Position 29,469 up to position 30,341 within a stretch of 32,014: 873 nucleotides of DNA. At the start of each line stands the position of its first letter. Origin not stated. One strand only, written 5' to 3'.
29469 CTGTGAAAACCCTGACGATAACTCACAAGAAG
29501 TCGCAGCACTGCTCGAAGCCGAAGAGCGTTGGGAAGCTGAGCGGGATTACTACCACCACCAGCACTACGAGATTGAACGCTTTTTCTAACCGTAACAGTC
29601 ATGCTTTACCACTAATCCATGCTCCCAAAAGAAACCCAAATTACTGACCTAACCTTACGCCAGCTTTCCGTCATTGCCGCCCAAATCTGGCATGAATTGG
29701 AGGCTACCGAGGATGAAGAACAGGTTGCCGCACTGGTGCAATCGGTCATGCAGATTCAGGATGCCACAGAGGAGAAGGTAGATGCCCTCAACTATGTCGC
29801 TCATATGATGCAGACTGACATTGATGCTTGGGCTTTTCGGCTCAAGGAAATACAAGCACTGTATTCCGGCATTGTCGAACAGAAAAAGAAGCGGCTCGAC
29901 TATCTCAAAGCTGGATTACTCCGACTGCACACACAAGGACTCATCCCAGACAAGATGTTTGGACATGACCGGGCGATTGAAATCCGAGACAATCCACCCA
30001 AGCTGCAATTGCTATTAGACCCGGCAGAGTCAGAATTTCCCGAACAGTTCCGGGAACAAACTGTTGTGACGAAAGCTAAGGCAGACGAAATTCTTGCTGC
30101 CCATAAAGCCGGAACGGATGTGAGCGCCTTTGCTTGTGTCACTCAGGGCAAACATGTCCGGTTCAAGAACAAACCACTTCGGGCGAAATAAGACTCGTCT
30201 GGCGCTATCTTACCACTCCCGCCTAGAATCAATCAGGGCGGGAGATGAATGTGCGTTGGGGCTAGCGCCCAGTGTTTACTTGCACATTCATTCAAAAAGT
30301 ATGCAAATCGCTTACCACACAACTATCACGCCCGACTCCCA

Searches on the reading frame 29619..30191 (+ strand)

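Call 77: search_protein_families(library=pfam, proteins=[window:29619-30191:+], max_evalue=0.0001)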
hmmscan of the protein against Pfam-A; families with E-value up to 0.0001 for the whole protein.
window:29619-30191:+ (190 aa): 1 family
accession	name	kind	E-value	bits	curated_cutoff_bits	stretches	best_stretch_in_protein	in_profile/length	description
PF05565.16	Sipho_Gp157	-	3.1e-10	40.7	28.6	1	15-183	4-162/162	Siphovirus Gp157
